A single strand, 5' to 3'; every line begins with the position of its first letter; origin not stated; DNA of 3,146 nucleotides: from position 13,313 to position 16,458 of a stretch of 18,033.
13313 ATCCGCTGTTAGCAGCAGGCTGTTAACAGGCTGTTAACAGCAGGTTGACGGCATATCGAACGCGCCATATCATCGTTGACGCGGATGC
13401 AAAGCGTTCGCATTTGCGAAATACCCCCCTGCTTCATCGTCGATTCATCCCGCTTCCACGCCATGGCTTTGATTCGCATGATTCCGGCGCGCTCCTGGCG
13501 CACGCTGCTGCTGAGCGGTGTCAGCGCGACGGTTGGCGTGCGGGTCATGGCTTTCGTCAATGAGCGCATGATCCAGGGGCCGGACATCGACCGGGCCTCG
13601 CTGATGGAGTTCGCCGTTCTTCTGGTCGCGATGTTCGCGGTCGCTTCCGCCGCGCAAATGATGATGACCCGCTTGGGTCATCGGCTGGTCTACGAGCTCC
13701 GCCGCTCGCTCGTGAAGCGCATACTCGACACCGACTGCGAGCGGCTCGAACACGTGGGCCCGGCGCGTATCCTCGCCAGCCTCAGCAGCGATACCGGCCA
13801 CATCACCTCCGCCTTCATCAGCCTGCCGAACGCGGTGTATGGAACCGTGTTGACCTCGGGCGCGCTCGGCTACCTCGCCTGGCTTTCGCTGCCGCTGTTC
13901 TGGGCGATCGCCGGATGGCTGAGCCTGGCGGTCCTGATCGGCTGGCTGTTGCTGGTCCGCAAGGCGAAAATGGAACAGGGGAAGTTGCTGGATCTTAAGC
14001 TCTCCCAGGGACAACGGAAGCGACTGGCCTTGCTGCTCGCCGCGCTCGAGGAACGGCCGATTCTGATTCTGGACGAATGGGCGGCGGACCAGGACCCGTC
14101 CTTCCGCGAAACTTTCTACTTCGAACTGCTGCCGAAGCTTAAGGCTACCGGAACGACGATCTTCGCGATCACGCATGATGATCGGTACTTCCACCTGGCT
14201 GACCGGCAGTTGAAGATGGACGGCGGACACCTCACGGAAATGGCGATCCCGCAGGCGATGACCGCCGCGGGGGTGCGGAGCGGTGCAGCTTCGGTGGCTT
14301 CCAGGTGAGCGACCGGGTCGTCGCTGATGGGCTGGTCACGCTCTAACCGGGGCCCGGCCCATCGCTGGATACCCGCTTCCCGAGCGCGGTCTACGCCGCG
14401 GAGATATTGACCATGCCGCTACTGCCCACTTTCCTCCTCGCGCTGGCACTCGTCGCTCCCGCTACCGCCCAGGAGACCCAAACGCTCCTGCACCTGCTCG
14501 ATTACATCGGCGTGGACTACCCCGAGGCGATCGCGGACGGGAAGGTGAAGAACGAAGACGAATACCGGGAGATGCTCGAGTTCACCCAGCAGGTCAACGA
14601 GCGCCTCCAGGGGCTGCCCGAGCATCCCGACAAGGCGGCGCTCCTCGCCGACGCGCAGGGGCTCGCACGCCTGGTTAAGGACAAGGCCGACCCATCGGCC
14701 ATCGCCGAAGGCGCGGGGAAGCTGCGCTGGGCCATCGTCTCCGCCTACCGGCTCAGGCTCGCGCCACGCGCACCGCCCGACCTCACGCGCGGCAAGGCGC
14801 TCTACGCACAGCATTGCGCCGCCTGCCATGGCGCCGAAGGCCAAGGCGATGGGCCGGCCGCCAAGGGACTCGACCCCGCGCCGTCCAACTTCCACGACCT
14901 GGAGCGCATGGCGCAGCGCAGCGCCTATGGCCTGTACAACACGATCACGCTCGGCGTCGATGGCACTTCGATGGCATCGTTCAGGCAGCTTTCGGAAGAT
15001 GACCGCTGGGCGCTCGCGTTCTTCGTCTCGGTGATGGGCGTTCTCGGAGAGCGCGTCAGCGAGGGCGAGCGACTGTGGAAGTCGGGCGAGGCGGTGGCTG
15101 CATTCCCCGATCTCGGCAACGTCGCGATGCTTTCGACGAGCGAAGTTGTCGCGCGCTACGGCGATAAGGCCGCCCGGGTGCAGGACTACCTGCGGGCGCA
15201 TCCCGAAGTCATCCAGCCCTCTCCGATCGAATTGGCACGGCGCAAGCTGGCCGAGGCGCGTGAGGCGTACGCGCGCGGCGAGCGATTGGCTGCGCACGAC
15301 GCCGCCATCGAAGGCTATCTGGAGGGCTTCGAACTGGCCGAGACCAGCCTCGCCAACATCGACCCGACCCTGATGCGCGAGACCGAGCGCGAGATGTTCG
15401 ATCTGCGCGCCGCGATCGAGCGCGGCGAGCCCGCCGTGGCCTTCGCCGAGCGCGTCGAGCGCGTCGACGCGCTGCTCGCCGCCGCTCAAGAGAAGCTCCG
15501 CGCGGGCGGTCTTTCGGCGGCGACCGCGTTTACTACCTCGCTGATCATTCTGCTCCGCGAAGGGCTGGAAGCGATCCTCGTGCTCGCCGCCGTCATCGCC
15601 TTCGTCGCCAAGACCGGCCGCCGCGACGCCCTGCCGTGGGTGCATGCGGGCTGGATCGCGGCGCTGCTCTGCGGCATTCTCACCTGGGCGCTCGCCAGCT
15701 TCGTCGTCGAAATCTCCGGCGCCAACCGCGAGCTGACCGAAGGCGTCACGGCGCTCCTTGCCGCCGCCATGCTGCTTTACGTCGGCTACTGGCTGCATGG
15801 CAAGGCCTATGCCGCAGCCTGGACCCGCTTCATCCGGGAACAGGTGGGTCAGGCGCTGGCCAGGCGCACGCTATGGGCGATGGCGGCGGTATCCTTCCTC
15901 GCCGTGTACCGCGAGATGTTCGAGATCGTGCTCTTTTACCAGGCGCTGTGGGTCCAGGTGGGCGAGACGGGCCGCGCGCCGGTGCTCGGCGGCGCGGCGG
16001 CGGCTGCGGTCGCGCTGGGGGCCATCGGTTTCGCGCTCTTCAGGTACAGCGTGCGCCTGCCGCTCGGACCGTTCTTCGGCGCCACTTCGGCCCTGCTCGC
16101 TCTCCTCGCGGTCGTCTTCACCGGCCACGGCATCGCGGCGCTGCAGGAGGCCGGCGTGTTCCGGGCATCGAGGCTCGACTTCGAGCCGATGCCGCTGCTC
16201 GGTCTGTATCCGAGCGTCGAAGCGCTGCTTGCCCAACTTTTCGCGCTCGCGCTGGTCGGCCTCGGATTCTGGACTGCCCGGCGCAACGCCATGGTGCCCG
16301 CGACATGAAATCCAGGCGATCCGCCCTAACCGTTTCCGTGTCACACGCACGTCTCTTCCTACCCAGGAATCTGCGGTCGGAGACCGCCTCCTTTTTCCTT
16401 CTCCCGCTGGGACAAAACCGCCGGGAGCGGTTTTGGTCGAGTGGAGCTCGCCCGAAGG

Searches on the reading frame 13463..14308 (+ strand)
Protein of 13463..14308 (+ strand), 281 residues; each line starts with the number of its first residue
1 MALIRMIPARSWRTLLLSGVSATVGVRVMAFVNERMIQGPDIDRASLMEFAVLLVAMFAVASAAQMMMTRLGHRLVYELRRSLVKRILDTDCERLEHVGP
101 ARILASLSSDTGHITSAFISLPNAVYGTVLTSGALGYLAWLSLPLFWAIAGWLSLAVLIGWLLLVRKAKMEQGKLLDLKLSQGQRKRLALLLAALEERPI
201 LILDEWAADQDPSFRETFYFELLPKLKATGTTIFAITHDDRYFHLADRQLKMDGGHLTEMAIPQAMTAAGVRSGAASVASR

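Call 9: search_protein_families(library=pfam, proteins=[window:13463-14308:+], max_evalue=0.01)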
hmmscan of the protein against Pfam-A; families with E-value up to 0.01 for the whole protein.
window:13463-14308:+ (281 aa): 4 families
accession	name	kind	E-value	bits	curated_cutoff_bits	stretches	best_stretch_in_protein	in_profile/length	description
PF00664.28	ABC_membrane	-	7e-06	26.4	28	1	46-165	43-163/274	ABC transporter transmembrane region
PF00005.33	ABC_tran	-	7.2e-05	23.8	25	1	178-207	107-136/137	ABC transporter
PF13304.12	AAA_21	-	0.0007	20.2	27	1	179-240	237-300/304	AAA domain, putative AbiEii toxin, Type IV TA system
PF02463.25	SMC_N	-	0.0048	16.8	40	1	171-252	135-211/220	RecF/RecN/SMC N terminal domain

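Call 58: search_protein_families(library=ncbifam, proteins=[window:13463-14308:+], max_evalue=1)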
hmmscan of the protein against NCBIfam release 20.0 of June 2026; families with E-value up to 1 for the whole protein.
window:13463-14308:+ (281 aa): 117 families (the best 25 are shown)
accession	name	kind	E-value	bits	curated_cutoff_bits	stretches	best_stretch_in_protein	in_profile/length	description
NF007813.0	PRK10522.1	equivalog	3.5e-85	286.7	604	2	164-261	434-531/547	multidrug ABC transporter permease/ATP-binding protein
TIGR01194.1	cyc_pep_trnsptr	subfamily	1.9e-48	165.4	286.2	2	164-257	453-547/554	cyclic peptide export ABC transporter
TIGR02204.1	MsbA_rel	hypoth_equivalog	9.4e-15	54.3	780.4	2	178-264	475-559/576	ABC transporter, permease/ATP-binding protein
TIGR02203.1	MsbA_lipidA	equivalog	1.7e-11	43.4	602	2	179-260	470-549/572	lipid A export permease/ATP-binding protein MsbA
TIGR02857.1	CydD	equivalog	5.5e-11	42.1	435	1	179-252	458-529/529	thiol reductant ABC exporter subunit CydD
TIGR02982.1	heterocyst_DevA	subfamily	8.4e-10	38.6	295.8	1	178-257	140-219/220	ABC exporter ATP-binding subunit, DevA family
NF033858.1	ABC2_perm_RbbA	equivalog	8.8e-09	33.8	1050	1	178-269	396-487/909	ribosome-associated ATPase/putative transporter RbbA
TIGR03375.1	type_I_sec_LssB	subfamily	1.3e-08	33.6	693.1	1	179-257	603-679/696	type I secretion system permease/ATPase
NF008379.0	PRK11174.1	equivalog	4.7e-08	32.1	684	2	179-260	485-564/588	heme ABC transporter permease/ATP-binding protein CydD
NF008364.0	PRK11160.1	equivalog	6.7e-08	31.6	630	1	179-264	476-559/575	heme ABC transporter ATP-binding protein/permease CydC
TIGR04521.1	ECF_ATPase_2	equivalog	7e-08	31.9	330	1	178-265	143-231/279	energy-coupling factor transporter ATPase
NF045513.1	HepA_fam_ABC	equivalog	7e-08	31.4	725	1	178-260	509-589/610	heterocyst formation ABC transporter subunit HepA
TIGR01187.1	potA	subfamily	8.3e-08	31.7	355.6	1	176-266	97-188/325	polyamine ABC transporter ATP-binding protein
TIGR04520.1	ECF_ATPase_1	equivalog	8.7e-08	31.9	315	1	179-266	136-223/269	energy-coupling factor transporter ATPase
TIGR01186.1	proV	subfamily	1.6e-07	30.8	326.6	1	179-265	129-216/363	betaine/proline/choline family ABC transporter ATP-binding protein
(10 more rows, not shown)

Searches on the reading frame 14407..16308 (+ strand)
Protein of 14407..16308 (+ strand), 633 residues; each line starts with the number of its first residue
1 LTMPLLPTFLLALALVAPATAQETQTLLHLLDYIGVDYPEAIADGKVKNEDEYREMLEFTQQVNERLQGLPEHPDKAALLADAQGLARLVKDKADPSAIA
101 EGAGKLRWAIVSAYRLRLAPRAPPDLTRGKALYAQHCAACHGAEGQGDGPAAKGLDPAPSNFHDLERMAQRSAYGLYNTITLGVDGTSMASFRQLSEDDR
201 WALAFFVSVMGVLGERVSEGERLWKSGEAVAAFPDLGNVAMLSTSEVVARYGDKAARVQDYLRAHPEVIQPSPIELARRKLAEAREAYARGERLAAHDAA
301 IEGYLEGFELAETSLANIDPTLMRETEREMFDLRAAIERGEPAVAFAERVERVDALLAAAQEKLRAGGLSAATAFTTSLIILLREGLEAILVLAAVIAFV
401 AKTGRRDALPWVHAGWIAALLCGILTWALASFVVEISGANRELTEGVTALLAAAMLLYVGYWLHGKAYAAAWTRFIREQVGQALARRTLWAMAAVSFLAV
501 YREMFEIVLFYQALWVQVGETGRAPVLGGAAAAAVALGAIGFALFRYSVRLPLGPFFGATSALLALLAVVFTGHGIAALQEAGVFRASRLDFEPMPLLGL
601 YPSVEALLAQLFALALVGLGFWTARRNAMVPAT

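Call 9: search_protein_families(library=pfam, proteins=[window:14407-16308:+], max_evalue=0.01)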
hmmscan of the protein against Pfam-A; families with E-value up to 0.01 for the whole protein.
window:14407-16308:+ (633 aa): 3 families
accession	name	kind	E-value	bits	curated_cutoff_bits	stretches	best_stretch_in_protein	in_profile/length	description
PF03239.20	FTR1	-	3.4e-25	89.3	25.3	2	363-491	116-237/284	Iron permease FTR1 family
PF00034.26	Cytochrom_C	-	1.6e-13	52.2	21.3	1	127-207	2-86/90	Cytochrome c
PF13442.11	Cytochrome_CBB3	-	8.6e-11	42.4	27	1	125-206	2-67/68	Cytochrome C oxidase, cbb3-type, subunit III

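Call 21: find_homologous_proteins(query=window:14407-16308:+, max_evalue=1e-30)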
Query window:14407-16308:+ (633 aa): 5650 proteins with E <= 1e-30 among 8000 candidates; the best 120 are listed.
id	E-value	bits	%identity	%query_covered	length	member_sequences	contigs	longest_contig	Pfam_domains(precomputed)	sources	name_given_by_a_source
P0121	0.0e+0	1363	100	100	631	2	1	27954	PF03239.21,PF13442.12,PF00034.27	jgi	jgi:high-affinity iron transporter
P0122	0.0e+0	1233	91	98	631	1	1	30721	PF03239.21,PF13442.12,PF00034.27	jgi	jgi:high-affinity iron transporter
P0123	0.0e+0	1063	77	100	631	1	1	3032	PF03239.21,PF13442.12,PF00034.27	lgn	-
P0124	0.0e+0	1040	76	99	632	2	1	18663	PF03239.21,PF13442.12,PF00034.27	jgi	-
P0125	0.0e+0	1026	76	99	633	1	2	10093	PF03239.21,PF13442.12,PF00034.27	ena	-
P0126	0.0e+0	1025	76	99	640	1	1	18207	PF03239.21,PF13442.12,PF00034.27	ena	-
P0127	0.0e+0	1018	76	97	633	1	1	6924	PF03239.21,PF13442.12,PF00034.27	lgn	-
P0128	0.0e+0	1014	77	95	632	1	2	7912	PF03239.21,PF13442.12,PF00034.27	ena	-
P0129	5.2e-298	1008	76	96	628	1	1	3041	PF03239.21,PF13442.12,PF00034.27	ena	-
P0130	3.3e-296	1002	75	95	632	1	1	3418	PF03239.21,PF13442.12,PF00034.27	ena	-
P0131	2.4e-295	999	77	96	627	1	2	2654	PF03239.21,PF13442.12,PF00034.27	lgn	-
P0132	3.0e-294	995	75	96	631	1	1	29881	PF03239.21,PF13442.12,PF00034.27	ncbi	ncbi:MAG: FTR1 family protein [Betaproteobacteria bacterium]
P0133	5.7e-292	988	75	98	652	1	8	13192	PF03239.21,PF13442.12,PF00034.27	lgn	-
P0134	3.0e-291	985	74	96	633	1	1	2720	PF03239.21,PF13442.12,PF00034.27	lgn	-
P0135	7.1e-290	981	74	95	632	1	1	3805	PF03239.21,PF13442.12,PF00034.27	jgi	jgi:high-affinity iron transporter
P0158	4.3e-280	949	73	94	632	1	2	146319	PF03239.21,PF13442.12,PF00034.27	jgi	jgi:high-affinity iron transporter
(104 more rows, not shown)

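Call 22: find_encoding_contigs(protein=P0122, flank=9000, max_places=2)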
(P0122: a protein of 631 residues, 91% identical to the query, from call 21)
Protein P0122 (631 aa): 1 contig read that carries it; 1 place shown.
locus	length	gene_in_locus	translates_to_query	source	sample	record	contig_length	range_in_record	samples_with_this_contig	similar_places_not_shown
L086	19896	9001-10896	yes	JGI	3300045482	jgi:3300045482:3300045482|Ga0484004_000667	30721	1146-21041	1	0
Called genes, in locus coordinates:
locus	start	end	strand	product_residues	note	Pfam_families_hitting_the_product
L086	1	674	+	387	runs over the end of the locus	PF25917:BSH_RND (weak)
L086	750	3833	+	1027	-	PF00873:ACR_tran, PF02355:SecD_SecF_C (faint)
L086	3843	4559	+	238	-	PF22624:AASDHPPT_N, PF01648:ACPS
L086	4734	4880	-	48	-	-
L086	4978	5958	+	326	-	-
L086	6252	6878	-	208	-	-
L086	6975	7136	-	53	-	-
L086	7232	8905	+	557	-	PF00664:ABC_membrane (weak), PF00005:ABC_tran, PF02463:SMC_N (faint), PF13191:AAA_16 (weak), PF13304:AAA_21 (faint)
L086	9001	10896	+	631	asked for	PF00034:Cytochrom_C, PF13442:Cytochrome_CBB3, PF03239:FTR1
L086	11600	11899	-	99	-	PF11390:FdsD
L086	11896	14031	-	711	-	PF04879:Molybdop_Fe4S4, PF00384:Molybdopterin, PF01568:Molydop_binding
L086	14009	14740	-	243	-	PF13510:Fer2_4, PF12797:Fer4_2 (faint), PF12837:Fer4_6 (faint), PF22117:Fer4_Nqo3 (faint), PF12838:Fer4_7, PF13187:Fer4_9 (weak), PF14697:Fer4_21 (weak), PF00037:Fer4 (weak), +1 more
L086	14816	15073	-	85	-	-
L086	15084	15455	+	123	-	PF00903:Glyoxalase, PF13669:Glyoxalase_4, PF18029:Glyoxalase_6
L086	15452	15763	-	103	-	PF06844:DUF1244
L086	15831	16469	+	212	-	PF04279:IspA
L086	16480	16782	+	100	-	PF03795:YCII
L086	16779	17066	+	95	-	PF01722:BolA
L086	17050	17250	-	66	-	-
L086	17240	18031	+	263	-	PF13145:Rotamase_2, PF13616:Rotamase_3, PF00639:Rotamase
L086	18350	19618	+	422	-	PF03453:MoeA_N, PF00994:MoCF_biosynth, PF03454:MoeA_C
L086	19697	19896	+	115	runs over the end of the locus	-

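Call 23: find_encoding_contigs(protein=P0124, flank=9000, max_places=2)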
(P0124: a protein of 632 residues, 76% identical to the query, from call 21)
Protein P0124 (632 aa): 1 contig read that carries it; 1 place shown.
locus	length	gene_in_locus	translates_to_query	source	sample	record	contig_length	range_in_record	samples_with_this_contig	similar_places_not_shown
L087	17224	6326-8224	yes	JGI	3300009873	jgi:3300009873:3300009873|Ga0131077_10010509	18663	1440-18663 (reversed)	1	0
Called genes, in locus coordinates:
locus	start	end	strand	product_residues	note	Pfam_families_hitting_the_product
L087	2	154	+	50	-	?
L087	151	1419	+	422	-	PF10087:DUF2325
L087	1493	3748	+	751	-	PF07715:Plug, PF00593:TonB_dep_Rec_b-barrel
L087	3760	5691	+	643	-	PF01903:CbiX (weak)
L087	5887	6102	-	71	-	-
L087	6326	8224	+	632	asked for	PF00034:Cytochrom_C, PF13442:Cytochrome_CBB3, PF03239:FTR1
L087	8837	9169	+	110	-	PF11950:DUF3467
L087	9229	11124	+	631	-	PF01590:GAF, PF13492:GAF_3, PF25919:BSH_CusB (faint), PF25973:BSH_CzcB, PF25954:Beta-barrel_RND_2 (weak)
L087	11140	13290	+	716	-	-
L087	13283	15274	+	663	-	PF00270:DEAD (faint), PF07517:SecA_DEAD, PF01043:SecA_PP_bind, PF21090:P-loop_SecA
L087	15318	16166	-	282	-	PF25919:BSH_CusB (faint), PF00364:Biotin_lipoyl (weak), PF25917:BSH_RND, PF25973:BSH_CzcB, PF25984:BSH_YknX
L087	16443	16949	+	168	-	PF06676:DUF1178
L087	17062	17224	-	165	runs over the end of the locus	-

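Call 24: find_encoding_contigs(protein=P0132, flank=9000, max_places=2)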
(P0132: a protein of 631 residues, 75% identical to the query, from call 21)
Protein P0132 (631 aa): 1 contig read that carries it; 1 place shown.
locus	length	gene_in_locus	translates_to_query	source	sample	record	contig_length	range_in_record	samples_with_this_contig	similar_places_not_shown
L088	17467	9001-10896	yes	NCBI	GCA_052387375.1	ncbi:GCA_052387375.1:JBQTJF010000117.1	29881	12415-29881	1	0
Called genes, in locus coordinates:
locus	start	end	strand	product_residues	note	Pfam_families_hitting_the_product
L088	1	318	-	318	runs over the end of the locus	-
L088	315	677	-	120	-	PF04972:BON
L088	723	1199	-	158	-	PF00210:Ferritin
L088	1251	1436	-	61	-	PF04324:Fer2_BFD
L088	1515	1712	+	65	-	PF10636:hemP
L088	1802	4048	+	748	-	PF07715:Plug, PF00593:TonB_dep_Rec_b-barrel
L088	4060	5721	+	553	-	PF01903:CbiX (faint)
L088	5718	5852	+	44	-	-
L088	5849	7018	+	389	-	PF10087:DUF2325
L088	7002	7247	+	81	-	-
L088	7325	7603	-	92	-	-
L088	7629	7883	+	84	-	PF03544:TonB_C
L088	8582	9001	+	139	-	PF02472:ExbD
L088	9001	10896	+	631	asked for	PF00034:Cytochrom_C, PF13442:Cytochrome_CBB3, PF03239:FTR1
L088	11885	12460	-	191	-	PF02810:SEC-C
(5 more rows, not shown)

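Call 25: find_encoding_contigs(protein=P0158, flank=9000, max_places=2)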
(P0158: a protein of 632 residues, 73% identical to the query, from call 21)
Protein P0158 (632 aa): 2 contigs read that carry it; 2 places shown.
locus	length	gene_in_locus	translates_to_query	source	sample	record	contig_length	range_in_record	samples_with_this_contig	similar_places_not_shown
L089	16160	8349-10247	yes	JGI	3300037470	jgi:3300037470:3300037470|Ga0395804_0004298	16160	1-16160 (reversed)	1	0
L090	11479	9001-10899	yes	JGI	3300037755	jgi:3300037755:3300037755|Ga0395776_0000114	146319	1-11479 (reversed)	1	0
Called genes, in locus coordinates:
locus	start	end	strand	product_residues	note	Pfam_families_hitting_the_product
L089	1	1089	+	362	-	?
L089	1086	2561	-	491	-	-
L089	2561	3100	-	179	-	PF10604:Polyketide_cyc2, PF03364:Polyketide_cyc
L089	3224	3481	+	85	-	-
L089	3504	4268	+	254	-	PF03328:HpcH_HpaI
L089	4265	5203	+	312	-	PF00389:2-Hacid_dh, PF02826:2-Hacid_dh_C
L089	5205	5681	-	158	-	PF00210:Ferritin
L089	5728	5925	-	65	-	PF04324:Fer2_BFD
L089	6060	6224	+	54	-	PF10636:hemP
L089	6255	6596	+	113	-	-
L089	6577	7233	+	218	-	PF03544:TonB_C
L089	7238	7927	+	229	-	PF01618:MotA_ExbB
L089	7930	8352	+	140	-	PF02472:ExbD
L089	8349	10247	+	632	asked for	PF00034:Cytochrom_C, PF13442:Cytochrome_CBB3, PF03239:FTR1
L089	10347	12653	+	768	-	PF07715:Plug, PF00593:TonB_dep_Rec_b-barrel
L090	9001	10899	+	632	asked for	PF00034:Cytochrom_C, PF13442:Cytochrome_CBB3, PF03239:FTR1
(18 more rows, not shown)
